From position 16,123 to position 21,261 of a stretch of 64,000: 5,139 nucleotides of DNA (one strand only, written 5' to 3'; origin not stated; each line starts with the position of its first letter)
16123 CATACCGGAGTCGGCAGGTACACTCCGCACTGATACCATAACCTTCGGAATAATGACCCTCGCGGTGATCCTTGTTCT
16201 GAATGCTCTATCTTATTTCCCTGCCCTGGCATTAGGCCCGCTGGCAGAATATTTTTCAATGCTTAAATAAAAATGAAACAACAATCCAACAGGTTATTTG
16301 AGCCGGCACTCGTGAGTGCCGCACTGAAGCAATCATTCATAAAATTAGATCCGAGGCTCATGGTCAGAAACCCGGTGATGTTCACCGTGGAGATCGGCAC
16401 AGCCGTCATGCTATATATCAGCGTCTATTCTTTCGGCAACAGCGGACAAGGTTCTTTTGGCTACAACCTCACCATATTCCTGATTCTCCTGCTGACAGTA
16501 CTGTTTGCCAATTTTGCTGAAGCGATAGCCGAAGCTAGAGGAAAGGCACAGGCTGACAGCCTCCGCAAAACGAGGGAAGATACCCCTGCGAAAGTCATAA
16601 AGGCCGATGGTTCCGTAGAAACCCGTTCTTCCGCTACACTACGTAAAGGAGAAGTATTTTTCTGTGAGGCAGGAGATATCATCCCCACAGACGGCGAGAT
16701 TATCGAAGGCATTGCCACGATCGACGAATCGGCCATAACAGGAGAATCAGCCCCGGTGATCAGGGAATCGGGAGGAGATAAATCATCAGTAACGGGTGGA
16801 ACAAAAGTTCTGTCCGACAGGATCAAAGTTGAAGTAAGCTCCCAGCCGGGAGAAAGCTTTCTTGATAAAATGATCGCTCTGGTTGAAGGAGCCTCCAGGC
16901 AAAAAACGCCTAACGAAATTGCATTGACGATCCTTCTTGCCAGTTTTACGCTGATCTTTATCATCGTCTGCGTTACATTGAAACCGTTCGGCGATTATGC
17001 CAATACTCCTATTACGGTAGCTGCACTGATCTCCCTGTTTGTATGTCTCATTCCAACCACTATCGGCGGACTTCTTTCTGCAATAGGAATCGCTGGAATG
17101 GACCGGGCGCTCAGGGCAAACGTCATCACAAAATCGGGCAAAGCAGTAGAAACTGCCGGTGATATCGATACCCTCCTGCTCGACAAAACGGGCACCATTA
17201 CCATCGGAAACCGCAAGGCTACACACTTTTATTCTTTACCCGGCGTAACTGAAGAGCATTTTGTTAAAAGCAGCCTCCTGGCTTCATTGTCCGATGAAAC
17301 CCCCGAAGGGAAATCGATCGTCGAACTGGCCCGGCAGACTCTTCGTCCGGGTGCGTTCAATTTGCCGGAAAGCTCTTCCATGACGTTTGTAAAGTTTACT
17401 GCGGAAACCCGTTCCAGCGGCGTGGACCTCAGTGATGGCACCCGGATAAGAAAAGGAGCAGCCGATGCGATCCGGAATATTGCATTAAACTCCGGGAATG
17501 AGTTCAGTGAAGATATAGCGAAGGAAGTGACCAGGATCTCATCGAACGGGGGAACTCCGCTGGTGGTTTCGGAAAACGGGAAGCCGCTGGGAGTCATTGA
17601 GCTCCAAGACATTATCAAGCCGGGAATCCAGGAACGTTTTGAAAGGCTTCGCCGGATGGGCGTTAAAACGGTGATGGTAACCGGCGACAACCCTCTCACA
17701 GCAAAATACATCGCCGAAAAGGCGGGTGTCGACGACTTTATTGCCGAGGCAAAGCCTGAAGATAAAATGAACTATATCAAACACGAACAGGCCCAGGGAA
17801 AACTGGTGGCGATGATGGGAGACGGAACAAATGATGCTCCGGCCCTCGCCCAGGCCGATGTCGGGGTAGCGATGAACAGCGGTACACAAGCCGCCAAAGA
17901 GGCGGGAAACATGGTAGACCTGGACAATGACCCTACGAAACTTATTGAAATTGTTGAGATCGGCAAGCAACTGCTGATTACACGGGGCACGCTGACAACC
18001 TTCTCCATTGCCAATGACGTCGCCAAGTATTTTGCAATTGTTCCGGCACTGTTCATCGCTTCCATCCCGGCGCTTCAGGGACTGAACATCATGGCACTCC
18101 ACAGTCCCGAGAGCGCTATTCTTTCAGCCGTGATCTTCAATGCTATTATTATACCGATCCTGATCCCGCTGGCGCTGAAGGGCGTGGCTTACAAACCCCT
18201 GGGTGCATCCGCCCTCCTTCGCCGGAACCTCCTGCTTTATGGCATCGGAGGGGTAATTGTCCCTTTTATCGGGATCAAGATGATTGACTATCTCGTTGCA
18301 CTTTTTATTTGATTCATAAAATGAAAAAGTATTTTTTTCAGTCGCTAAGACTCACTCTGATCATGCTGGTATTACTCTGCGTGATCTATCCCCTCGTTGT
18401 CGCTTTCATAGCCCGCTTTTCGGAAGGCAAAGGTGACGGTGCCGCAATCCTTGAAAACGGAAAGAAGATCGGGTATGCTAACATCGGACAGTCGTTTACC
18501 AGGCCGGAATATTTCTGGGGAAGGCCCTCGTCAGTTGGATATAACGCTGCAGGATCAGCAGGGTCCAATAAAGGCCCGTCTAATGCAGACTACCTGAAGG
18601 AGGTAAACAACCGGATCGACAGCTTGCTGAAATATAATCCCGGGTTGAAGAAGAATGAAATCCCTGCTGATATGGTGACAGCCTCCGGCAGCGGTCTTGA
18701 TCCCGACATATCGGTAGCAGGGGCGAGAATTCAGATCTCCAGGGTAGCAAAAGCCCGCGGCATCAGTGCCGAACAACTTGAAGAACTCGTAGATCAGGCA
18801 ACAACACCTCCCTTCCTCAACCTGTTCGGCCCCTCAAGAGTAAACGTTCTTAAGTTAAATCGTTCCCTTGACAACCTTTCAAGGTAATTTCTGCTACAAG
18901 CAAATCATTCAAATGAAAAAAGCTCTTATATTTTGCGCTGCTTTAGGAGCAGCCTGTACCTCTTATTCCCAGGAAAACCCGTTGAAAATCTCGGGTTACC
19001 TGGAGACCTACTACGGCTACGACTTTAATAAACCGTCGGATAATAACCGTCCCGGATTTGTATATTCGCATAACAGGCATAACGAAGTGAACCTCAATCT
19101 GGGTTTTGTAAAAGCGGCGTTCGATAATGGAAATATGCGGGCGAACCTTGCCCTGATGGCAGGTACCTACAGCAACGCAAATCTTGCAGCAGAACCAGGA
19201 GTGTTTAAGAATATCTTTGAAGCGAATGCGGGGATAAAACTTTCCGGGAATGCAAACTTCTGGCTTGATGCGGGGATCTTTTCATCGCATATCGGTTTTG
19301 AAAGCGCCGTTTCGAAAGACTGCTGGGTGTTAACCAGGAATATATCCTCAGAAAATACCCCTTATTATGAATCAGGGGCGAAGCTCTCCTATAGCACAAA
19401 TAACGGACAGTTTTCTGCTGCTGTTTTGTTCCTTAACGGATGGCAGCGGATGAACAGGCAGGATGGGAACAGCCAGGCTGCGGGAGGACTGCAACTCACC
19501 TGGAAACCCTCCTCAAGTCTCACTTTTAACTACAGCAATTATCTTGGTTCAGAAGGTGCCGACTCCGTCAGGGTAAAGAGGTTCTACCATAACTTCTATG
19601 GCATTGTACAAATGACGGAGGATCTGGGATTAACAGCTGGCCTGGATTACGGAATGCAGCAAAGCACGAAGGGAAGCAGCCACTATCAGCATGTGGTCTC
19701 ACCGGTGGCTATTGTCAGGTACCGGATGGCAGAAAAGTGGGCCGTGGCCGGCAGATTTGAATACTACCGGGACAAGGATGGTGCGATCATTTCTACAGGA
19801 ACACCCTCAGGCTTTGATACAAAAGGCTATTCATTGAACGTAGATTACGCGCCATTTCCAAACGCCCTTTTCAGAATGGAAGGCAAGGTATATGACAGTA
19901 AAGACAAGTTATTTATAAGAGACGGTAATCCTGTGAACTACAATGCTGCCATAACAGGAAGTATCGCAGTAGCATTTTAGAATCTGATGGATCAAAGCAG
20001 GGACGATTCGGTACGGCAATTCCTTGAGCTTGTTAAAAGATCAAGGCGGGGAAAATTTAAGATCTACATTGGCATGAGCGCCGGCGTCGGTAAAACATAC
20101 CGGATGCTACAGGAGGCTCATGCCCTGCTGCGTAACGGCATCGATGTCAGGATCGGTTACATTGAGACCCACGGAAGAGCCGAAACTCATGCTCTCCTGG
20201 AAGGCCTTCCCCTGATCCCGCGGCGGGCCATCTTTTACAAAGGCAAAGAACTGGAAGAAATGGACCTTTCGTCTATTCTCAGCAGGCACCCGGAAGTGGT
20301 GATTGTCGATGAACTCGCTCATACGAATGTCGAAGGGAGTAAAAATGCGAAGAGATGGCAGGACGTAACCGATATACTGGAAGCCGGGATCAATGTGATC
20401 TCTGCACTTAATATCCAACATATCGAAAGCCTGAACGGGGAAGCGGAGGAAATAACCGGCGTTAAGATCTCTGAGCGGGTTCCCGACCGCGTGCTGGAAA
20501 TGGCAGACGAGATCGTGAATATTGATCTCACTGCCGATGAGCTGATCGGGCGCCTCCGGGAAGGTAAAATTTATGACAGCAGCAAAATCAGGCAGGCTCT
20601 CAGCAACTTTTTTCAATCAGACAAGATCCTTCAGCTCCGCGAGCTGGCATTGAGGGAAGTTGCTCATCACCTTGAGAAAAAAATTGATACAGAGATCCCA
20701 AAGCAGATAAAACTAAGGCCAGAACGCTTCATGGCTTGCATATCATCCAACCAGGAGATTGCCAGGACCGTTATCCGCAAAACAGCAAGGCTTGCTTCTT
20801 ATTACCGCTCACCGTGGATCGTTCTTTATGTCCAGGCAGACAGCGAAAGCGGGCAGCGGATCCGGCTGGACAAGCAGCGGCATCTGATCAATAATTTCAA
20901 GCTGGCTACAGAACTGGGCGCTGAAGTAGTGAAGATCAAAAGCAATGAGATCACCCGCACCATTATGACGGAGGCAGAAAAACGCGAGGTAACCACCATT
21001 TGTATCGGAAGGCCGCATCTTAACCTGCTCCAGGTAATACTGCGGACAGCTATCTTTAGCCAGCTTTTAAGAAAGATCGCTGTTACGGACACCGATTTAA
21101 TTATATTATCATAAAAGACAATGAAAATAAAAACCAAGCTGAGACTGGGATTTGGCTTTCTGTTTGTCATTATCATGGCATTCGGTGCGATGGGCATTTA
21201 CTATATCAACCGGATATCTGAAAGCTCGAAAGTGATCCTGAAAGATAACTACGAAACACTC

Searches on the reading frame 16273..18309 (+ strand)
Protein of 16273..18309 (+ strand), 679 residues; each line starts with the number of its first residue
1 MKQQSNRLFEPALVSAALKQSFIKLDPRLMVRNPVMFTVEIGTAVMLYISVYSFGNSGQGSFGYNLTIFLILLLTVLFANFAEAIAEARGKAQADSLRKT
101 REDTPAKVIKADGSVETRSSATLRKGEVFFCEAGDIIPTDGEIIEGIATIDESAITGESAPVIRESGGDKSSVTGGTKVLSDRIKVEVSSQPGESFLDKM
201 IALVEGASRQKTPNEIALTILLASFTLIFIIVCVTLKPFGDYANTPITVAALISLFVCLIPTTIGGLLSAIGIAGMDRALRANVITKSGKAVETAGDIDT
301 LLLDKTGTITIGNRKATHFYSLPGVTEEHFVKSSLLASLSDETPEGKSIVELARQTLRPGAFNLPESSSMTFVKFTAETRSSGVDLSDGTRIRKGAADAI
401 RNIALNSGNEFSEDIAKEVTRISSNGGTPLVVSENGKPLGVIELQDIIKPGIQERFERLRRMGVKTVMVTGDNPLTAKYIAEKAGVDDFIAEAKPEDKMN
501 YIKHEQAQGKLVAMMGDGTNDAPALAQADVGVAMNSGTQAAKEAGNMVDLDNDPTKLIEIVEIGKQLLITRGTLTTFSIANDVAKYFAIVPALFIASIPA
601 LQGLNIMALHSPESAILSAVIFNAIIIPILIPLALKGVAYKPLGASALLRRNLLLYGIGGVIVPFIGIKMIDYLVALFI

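Call 21: search_protein_families(library=pfam, proteins=[window:16273-18309:+], max_evalue=0.001)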
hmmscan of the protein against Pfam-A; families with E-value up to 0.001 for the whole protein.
window:16273-18309:+ (679 aa): 4 families
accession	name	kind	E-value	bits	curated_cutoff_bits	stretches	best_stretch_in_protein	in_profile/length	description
PF00122.25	E1-E2_ATPase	-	4.9e-30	104.8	28.1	1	104-281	5-180/181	E1-E2 ATPase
PF00702.32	Hydrolase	-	3.8e-27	96.4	26.4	1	298-529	1-191/191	haloacid dehalogenase-like hydrolase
PF08282.18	Hydrolase_3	-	2.5e-07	31.1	20.9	1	501-552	195-246/255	haloacid dehalogenase-like hydrolase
PF12710.13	HAD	-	0.00035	21.5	27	0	445-524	83-187/189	haloacid dehalogenase-like hydrolase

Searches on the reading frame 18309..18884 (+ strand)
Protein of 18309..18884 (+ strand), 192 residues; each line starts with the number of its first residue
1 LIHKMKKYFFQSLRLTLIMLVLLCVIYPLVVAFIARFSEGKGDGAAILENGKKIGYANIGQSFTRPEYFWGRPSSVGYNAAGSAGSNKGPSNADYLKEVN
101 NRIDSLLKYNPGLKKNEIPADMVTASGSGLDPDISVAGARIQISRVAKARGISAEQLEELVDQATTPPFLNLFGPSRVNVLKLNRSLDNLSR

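Call 21: search_protein_families(library=pfam, proteins=[window:18309-18884:+], max_evalue=0.001)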
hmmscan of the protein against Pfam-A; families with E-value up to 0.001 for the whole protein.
window:18309-18884:+ (192 aa): 1 family
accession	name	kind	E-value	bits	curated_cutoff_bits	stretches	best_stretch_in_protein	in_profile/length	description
PF02669.20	KdpC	-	1.9e-67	227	24.1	1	11-188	3-181/182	K+-transporting ATPase, c chain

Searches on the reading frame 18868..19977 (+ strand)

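Call 21: search_protein_families(library=pfam, proteins=[window:18868-19977:+], max_evalue=0.001)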
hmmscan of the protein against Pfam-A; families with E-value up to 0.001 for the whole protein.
window:18868-19977:+ (370 aa): 1 family
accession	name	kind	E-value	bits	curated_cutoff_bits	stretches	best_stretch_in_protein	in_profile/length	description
PF07642.17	BBP2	-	5.7e-99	332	26.2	1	38-370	1-339/339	Putative beta-barrel porin-2, OmpL-like. bbp2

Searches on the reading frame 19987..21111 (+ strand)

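Call 21: search_protein_families(library=pfam, proteins=[window:19987-21111:+], max_evalue=0.001)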
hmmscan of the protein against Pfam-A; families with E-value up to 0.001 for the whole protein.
window:19987-21111:+ (375 aa): 1 family
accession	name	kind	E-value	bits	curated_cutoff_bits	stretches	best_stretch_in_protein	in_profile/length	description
PF02702.23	KdpD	-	1e-92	309.8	26.1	1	20-228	1-209/210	Osmosensitive K+ channel His kinase sensor domain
